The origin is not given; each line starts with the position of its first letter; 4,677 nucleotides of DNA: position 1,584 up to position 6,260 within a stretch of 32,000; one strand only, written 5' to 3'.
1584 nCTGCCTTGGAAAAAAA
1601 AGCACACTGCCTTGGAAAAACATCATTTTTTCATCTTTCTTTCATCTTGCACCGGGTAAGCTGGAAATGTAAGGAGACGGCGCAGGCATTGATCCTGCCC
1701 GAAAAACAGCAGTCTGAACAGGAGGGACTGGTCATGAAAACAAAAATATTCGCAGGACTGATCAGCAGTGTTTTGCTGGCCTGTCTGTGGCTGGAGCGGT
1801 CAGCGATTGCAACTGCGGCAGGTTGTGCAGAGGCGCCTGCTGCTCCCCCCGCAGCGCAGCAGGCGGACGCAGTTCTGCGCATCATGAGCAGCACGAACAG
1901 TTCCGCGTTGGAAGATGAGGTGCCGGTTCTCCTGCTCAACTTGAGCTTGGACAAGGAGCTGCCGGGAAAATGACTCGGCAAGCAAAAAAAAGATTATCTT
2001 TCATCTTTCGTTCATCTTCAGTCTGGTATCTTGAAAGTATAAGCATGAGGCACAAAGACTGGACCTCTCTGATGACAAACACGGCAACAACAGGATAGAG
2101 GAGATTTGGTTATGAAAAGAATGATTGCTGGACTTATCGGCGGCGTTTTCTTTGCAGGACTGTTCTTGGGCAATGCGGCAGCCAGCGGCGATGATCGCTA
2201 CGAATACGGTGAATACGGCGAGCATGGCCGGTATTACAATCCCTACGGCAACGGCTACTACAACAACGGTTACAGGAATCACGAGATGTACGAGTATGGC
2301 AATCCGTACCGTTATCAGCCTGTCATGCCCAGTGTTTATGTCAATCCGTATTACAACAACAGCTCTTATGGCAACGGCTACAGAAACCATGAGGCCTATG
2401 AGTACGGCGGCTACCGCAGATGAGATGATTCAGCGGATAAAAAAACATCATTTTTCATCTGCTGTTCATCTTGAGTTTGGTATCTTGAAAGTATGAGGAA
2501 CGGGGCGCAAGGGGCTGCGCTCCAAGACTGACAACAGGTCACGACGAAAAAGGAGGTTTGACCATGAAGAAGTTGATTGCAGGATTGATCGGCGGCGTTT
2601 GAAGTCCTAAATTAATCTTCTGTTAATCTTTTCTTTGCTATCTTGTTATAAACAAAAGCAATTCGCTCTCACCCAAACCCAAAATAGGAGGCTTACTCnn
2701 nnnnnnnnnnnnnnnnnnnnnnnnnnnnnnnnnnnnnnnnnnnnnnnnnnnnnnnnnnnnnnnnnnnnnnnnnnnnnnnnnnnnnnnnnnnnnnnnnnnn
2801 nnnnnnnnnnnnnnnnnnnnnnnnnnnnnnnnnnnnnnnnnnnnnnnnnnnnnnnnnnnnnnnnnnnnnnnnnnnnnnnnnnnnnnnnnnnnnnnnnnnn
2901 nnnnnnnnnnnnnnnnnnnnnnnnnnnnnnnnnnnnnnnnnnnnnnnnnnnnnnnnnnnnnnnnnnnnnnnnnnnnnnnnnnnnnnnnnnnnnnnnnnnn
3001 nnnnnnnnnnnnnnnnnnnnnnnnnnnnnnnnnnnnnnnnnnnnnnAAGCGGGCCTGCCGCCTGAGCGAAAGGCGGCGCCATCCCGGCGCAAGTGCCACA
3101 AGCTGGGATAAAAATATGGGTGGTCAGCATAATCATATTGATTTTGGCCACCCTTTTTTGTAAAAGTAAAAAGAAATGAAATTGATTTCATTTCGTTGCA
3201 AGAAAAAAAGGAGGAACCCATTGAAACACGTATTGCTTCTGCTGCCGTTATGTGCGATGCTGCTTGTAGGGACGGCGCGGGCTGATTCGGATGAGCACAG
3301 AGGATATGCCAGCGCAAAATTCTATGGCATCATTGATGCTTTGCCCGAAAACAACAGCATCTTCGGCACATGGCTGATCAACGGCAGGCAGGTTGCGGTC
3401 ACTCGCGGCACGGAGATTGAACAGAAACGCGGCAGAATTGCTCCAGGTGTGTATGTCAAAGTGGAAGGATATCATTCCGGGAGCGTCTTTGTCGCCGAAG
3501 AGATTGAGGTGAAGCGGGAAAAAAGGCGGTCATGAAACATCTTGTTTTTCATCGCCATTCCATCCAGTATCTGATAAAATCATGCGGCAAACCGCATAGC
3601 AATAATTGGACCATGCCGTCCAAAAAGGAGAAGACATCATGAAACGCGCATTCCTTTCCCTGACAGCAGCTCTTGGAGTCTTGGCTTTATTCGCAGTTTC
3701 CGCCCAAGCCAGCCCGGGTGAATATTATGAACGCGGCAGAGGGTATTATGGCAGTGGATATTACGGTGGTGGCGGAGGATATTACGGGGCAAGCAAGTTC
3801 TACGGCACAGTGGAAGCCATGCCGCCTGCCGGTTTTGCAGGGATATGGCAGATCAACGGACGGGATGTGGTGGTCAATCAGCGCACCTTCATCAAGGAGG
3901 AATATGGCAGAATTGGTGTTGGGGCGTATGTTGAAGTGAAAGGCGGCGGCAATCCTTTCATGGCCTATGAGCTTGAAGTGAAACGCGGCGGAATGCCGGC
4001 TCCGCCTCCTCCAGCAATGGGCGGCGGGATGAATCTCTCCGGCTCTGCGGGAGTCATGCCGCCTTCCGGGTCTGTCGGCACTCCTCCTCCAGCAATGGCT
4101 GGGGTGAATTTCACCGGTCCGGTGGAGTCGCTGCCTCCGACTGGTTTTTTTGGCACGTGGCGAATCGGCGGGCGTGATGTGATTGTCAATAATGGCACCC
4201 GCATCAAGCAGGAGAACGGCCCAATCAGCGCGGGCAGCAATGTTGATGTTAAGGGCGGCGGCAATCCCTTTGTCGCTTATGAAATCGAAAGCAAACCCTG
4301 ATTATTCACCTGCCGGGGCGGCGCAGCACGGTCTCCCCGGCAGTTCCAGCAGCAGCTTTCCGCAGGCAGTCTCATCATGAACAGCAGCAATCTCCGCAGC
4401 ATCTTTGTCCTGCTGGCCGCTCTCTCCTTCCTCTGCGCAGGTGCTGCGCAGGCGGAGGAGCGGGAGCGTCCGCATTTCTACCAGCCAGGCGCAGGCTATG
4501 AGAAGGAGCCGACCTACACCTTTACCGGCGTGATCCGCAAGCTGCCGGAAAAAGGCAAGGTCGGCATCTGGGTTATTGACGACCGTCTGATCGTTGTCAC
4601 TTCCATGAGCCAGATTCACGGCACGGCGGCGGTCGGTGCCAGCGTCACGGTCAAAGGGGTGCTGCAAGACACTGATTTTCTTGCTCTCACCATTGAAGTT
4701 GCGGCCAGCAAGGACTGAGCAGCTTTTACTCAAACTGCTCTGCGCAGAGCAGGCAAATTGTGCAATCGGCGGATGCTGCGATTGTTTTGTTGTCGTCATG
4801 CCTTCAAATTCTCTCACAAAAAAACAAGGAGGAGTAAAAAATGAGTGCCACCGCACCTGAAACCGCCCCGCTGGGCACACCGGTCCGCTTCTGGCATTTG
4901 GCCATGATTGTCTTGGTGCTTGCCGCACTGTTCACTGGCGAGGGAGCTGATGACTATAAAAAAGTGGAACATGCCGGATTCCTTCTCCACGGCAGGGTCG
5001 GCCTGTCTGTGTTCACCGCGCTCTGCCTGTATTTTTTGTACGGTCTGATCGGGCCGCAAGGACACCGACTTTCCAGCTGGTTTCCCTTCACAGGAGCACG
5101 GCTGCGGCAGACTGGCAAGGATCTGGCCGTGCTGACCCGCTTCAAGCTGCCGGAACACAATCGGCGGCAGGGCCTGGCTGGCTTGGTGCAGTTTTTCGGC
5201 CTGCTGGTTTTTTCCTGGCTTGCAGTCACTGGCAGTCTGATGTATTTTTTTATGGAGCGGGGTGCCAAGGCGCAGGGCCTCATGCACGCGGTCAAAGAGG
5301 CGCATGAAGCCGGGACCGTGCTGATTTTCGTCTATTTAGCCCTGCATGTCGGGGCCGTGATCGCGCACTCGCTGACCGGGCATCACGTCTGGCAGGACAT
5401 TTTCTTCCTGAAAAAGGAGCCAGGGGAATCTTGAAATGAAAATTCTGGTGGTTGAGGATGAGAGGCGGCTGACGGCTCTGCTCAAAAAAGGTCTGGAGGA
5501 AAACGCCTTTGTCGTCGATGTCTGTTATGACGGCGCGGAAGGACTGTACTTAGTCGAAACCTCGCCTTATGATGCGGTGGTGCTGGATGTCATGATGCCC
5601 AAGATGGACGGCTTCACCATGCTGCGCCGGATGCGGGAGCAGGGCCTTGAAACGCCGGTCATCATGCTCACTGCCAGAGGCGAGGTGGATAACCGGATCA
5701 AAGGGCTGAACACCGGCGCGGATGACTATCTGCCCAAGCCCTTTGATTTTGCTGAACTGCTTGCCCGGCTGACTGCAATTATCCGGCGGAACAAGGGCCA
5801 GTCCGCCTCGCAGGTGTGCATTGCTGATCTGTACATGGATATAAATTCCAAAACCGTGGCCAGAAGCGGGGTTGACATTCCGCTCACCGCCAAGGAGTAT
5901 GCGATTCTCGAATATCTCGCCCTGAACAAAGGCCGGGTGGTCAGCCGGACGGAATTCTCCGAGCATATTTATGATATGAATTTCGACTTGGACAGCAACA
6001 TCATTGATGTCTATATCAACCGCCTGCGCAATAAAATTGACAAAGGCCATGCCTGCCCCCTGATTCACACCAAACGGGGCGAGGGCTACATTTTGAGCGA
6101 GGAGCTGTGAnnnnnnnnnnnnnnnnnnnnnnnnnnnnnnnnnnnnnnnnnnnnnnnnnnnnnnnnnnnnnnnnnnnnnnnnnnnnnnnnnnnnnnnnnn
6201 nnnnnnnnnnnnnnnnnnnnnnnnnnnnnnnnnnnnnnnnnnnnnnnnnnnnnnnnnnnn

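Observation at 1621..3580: Shared cis-regulatory module: tandem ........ direct repeats in 11-bp phase placed over the -35 position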

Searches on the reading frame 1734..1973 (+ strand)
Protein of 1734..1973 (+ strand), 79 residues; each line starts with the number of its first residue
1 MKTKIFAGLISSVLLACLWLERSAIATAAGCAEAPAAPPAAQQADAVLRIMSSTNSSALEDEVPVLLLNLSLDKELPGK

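Call 6: search_protein_families(library=pfam, proteins=[window:1734-1973:+], max_evalue=0.01)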
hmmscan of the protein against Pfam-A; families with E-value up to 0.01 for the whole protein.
window:1734-1973:+ (79 aa): 0 families

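Call 7: search_protein_families(library=ncbifam, proteins=[window:1734-1973:+], max_evalue=0.01)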
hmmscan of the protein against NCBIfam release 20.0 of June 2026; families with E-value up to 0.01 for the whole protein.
window:1734-1973:+ (79 aa): 0 families

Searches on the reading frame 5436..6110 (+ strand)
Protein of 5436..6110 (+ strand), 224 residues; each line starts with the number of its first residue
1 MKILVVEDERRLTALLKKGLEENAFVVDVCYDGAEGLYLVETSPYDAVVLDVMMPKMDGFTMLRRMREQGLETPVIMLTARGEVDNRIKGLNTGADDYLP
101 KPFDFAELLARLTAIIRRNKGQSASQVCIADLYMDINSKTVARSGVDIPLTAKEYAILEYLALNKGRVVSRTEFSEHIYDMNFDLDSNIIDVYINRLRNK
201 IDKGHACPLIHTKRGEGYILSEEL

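Call 6: search_protein_families(library=pfam, proteins=[window:5436-6110:+], max_evalue=0.01)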
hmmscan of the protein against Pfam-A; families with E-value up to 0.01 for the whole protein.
window:5436-6110:+ (224 aa): 2 families
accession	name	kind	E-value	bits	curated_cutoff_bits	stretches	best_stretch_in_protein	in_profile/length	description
PF00072.30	Response_reg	-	1.4e-31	109.4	30.2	1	3-112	1-110/111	Response regulator receiver domain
PF00486.34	Trans_reg_C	-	8.1e-24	83.9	26.2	1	147-220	3-77/77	Transcriptional regulatory protein, C terminal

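Call 7: search_protein_families(library=ncbifam, proteins=[window:5436-6110:+], max_evalue=0.01)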
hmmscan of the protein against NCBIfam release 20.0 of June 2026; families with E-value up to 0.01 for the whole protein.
window:5436-6110:+ (224 aa): 100 families (the best 25 are shown)
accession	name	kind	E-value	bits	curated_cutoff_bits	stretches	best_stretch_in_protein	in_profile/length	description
TIGR01387.1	cztR_silR_copR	subfamily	7.2e-76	254.6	279.2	1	3-220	1-218/218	heavy metal response regulator transcription factor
NF007346.1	PRK09836.1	equivalog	2.5e-65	220.5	420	1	1-220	1-221/227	copper/silver response regulator transcription factor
NF008567.0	PRK11517.1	equivalog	4e-62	209.5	353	1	1-221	1-219/223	response regulator transcription factor HprR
NF045991.1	RespRegCtrARhodob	equivalog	2.6e-58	197.4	350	1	1-222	1-223/224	response regulator transcription factor CtrA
NF007928.2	PRK10643.1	equivalog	4.1e-57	193.3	330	1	1-220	1-216/216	two-component system response regulator PmrA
NF012023.0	PRK15479.1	equivalog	2.2e-56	190.9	337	1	1-221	1-218/224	transcriptional regulator TctD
NF041734.1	resp_reg_RppA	equivalog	5.7e-56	189.4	250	1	1-221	1-228/229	two-component system response regulator RppA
NF045944.1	ResRegRpaBCyano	equivalog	6.5e-54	182.7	330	1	4-220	1-227/229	response regulator transcription factor RpaB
TIGR02154.1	PhoB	equivalog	6.9e-53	179.3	296.2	1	2-221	4-226/226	phosphate regulon transcriptional regulator PhoB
NF007663.1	PRK10336.1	equivalog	1e-52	179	345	1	1-222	1-218/219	quorum sensing response regulator transcription factor QseB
NF053854.1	RespRegPhoBBctds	equivalog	1e-51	175.5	270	1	3-220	1-224/225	two-component system response regulator PhoB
NF040689.1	MtrAB_MtrA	equivalog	9.7e-51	172.2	300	1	3-218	1-216/219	MtrAB system response regulator MtrA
NF041733.1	resp_reg_CseB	equivalog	8.6e-48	162.7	350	1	2-220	2-226/228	two-component system response regulator CseB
NF007005.1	PRK09468.1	equivalog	2.8e-46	157.9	331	1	2-220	5-231/237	osmolarity response regulator transcription factor OmpR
NF040534.1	resp_reg_YycF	equivalog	5.9e-46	156.6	340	1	2-222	2-229/231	response regulator YycF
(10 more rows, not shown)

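Call 40: search_solved_structures(query=window:5436-6107:+, max_evalue=1e-20, show_alignments=0)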
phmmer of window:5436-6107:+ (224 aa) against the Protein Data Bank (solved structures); distinct sequences matched with E-value up to 1e-20: 50.
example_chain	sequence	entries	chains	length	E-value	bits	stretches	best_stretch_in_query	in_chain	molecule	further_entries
1kgs_A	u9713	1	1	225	3.3e-69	236.5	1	2-222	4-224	DNA BINDING RESPONSE REGULATOR D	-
9ji3_J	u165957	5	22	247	1.3e-47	165.9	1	2-222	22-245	DNA-binding response regulator | Possible two component system response transcriptional positive regulator PhoP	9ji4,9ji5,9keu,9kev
3r0j_A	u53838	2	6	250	1.4e-47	165.8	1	2-222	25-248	POSSIBLE TWO COMPONENT SYSTEM RESPONSE TRANSCRIPTIONAL POSITIVE REGULATOR PHOP | Response regulator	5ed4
1ys6_A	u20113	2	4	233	1.8e-47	165.4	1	2-221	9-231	Transcriptional regulatory protein prrA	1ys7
9ket_J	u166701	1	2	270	1.1e-43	153.1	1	41-222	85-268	Possible two component system response transcriptional positive regulator PhoP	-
3nnn_A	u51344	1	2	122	2e-42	149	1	2-119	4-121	DNA BINDING RESPONSE REGULATOR D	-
8jo2_H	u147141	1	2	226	1.4e-37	133.1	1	1-221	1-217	DNA-binding transcriptional regulator BasR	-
4s04_A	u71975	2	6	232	1.5e-37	133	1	1-221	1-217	DNA-binding transcriptional regulator BasR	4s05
2gwr_A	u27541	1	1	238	4.9e-35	124.8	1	2-218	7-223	DNA-binding response regulator mtrA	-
2oqr_A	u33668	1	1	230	6.2e-35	124.5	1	2-220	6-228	Sensory transduction protein regX3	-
7lz9_A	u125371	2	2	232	2.1e-33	119.4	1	1-218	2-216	Putative two-component system response regulator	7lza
3q9s_A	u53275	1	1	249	2.2e-31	112.9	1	2-215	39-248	DNA-binding response regulator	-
4uhj_A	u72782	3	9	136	1e-30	110.7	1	2-121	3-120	TRANSCRIPTIONAL REGULATORY PROTEIN CPXR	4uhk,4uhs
6ont_A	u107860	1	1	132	1.6e-30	110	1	2-120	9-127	Two-component response regulator 1452 receiver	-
9dvt_R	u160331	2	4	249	9.9e-30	107.5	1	2-220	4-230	DNA-binding dual master transcriptional regulator RpaA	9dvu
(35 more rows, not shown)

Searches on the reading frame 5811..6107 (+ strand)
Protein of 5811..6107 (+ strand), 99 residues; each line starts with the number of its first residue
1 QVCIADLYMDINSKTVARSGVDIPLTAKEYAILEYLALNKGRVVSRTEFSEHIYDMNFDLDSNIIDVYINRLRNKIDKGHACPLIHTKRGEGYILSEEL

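Call 44: search_solved_structures(query=window:5811-6107:+, max_evalue=0.00001, show_alignments=5)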
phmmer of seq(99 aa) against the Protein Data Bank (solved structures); distinct sequences matched with E-value up to 0.00001: 49.
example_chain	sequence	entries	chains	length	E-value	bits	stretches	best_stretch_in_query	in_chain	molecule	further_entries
2jzy_A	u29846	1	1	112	5.4e-23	84.7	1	3-96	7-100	Transcriptional regulatory protein PcoR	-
1kgs_A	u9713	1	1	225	4.8e-20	75.2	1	4-97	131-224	DNA BINDING RESPONSE REGULATOR D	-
9yfa_A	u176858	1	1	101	1.7e-16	63.9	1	4-94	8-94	Response regulator protein CarR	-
2pmu_A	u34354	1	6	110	7.9e-16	61.8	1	3-97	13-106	response regulator PHOP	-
2rv8_A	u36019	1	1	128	1.3e-15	61.1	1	3-97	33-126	DNA-binding response regulator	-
1ys6_A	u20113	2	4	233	2.4e-15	60.2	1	3-96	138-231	Transcriptional regulatory protein prrA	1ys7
9ji3_J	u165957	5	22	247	5.5e-15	59.1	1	3-97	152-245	DNA-binding response regulator | Possible two component system response transcriptional positive regulator PhoP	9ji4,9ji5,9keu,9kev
3r0j_A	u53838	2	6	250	5.5e-15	59.1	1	3-97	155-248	POSSIBLE TWO COMPONENT SYSTEM RESPONSE TRANSCRIPTIONAL POSITIVE REGULATOR PHOP | Response regulator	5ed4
6iju_A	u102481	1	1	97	5.8e-15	59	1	7-95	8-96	DNA-binding response regulator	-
6kyx_A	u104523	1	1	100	6.3e-15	58.9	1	7-95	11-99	DNA-binding response regulator ArlR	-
9ket_J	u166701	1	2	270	6.8e-15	58.8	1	3-97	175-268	Possible two component system response transcriptional positive regulator PhoP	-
6is4_A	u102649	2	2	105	7.4e-15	58.6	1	7-95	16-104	Response regulator ArlR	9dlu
3rjp_A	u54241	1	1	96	3.4e-13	53.3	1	5-97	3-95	CovR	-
4ixa_A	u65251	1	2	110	2.1e-12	50.8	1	11-93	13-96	Response regulator SaeR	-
2oqr_A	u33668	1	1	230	1.1e-11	48.5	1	7-95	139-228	Sensory transduction protein regX3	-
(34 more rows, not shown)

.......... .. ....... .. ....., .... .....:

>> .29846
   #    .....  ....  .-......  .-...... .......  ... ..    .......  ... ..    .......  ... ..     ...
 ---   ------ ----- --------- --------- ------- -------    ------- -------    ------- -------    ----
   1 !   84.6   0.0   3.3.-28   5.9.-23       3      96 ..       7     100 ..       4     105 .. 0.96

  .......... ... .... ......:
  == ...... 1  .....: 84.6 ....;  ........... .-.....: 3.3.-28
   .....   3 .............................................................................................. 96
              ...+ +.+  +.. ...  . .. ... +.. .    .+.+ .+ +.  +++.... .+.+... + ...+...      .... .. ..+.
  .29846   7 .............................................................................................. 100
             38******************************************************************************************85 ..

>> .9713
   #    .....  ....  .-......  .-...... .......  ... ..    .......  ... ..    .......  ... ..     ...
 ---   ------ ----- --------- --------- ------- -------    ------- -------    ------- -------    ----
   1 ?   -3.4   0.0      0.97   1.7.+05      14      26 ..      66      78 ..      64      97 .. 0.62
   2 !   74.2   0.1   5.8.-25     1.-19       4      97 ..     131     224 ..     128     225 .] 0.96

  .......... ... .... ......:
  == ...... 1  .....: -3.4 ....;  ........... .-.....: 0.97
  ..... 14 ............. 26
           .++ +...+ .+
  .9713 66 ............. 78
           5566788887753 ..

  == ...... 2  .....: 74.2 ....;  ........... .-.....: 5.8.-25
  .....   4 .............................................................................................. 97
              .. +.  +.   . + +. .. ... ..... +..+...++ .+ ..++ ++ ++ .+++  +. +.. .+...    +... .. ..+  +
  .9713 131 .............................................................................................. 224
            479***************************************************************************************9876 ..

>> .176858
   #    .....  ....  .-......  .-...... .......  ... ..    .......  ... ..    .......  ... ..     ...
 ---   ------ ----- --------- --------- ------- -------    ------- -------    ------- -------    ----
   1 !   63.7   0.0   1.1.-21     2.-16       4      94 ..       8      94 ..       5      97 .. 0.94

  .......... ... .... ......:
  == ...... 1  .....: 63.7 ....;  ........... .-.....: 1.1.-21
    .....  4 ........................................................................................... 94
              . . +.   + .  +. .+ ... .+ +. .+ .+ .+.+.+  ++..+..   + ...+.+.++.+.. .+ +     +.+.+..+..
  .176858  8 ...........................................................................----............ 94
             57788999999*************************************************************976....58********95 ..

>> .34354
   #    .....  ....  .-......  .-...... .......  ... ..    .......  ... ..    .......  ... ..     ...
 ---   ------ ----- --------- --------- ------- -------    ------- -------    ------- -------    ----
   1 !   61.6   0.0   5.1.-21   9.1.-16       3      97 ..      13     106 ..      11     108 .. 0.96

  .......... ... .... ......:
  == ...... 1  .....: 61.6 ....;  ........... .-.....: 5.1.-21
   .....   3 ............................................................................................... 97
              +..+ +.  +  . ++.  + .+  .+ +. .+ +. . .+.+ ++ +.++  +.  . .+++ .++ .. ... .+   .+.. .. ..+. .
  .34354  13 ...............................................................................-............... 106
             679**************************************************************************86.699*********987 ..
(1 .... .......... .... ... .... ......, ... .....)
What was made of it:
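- Closest known: CusRS / CopRS / PcoRS / AgrRS heavy-metal two-component systems. Same: PcoR has the closest solved DNA-binding domain (call 44).
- PcoR, which binds an inverted repeat, has Ala there (call 44).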
